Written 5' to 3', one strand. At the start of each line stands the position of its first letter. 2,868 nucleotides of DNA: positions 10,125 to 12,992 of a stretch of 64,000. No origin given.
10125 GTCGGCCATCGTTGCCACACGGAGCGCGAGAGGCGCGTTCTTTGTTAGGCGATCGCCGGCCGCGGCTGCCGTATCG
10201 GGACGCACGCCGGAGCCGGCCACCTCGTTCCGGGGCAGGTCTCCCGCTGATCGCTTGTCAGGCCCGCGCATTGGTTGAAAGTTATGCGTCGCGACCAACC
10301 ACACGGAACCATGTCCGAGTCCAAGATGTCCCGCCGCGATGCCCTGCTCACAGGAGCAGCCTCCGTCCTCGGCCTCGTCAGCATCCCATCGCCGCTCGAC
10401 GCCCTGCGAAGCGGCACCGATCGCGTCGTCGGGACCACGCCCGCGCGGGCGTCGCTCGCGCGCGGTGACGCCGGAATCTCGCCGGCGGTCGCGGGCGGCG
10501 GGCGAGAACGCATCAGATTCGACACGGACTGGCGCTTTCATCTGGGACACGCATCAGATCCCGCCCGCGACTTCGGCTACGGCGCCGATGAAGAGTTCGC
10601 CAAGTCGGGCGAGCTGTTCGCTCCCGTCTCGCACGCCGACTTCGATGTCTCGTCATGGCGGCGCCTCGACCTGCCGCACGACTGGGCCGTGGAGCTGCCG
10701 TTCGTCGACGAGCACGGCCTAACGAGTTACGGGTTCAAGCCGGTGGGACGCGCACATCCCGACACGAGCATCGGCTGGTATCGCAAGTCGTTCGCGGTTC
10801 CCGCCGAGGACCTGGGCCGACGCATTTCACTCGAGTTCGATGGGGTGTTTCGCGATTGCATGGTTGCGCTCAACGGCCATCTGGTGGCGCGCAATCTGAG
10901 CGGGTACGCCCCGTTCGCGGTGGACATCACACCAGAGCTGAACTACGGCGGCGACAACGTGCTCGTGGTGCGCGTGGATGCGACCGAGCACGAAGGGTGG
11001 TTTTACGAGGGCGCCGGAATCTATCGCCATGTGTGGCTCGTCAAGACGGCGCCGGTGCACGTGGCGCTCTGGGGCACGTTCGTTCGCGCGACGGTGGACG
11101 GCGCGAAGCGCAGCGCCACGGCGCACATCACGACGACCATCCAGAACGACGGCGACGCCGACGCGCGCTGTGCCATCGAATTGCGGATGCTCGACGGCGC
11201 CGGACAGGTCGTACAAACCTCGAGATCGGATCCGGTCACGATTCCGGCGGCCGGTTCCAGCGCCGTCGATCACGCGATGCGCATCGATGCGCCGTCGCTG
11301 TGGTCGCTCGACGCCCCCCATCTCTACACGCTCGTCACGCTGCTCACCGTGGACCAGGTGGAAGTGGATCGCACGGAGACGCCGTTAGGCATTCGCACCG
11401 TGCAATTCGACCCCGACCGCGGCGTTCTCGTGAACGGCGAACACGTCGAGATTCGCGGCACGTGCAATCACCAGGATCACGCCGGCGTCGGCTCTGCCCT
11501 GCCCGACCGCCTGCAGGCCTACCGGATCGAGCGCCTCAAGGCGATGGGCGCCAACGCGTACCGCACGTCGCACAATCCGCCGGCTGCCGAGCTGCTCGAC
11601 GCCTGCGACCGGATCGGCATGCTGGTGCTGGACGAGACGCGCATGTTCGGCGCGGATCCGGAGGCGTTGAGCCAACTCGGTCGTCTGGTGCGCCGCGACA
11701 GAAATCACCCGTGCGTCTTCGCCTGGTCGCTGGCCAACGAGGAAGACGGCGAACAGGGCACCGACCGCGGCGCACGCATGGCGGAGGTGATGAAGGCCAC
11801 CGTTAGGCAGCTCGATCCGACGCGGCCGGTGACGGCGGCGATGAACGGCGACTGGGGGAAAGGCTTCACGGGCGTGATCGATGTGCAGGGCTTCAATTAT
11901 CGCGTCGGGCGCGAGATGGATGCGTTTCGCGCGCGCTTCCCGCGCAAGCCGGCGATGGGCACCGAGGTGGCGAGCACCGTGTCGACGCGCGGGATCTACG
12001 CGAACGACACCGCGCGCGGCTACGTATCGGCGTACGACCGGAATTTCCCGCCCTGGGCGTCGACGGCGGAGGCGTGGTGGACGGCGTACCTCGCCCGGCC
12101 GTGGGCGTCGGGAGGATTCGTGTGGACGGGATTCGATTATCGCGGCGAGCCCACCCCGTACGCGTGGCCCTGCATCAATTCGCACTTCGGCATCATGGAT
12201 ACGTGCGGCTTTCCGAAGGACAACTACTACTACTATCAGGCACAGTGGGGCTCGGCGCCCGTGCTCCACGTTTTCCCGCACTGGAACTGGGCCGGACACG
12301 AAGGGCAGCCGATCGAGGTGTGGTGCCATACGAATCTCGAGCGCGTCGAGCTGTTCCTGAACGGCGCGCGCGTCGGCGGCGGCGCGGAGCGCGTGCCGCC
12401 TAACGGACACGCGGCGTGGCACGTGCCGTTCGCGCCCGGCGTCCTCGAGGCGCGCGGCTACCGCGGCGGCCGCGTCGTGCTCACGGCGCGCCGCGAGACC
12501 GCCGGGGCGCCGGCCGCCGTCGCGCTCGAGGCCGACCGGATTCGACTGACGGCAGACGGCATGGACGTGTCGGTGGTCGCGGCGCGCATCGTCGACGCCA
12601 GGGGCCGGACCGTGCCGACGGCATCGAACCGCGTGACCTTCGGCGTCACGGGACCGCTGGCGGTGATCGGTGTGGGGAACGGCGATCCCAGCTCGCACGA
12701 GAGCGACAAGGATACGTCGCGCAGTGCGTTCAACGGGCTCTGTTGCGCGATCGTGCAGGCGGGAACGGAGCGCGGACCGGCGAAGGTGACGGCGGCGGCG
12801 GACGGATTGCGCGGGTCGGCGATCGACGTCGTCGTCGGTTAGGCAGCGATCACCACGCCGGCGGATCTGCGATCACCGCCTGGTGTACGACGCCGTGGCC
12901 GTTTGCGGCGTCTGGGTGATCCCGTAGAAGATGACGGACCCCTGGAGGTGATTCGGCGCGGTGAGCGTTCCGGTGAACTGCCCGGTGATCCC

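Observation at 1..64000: Hyper-abundant, orientation-neutral DNA word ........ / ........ (87 core copies in 64 kb)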

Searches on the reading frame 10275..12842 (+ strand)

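Call 7: search_protein_families(library=pfam, proteins=[window:10275-12842:+])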
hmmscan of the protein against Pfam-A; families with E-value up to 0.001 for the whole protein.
window:10275-12842:+ (855 aa): 7 families
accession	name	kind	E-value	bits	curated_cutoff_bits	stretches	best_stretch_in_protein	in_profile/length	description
PF18565.7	Glyco_hydro2_C5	-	3.8e-31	107.5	32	1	750-849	2-101/103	Glycoside hydrolase family 2 C-terminal domain 5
PF02836.23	Glyco_hydro_2_C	-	2.5e-26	93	21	2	383-457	7-81/302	Glycosyl hydrolases family 2, TIM barrel domain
PF16355.11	DUF4982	-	3.3e-16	59.4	23.9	1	677-735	1-60/61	Domain of unknown function (DUF4982)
PF02837.24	Glyco_hydro_2_N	-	3.4e-16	60.1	28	1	82-258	4-168/169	Glycosyl hydrolases family 2, sugar binding domain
PF00703.27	Glyco_hydro_2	-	2.6e-13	51.1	23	1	267-374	5-109/109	Glycosyl hydrolases family 2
PF22666.2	Glyco_hydro_2_N2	-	8.4e-08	32.9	27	1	168-239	51-122/167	Glycosyl hydrolase 2 galactose-binding domain-like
PF09134.16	Invasin_D3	-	1.9e-05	25.5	33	1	747-848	3-88/98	Invasin, domain 3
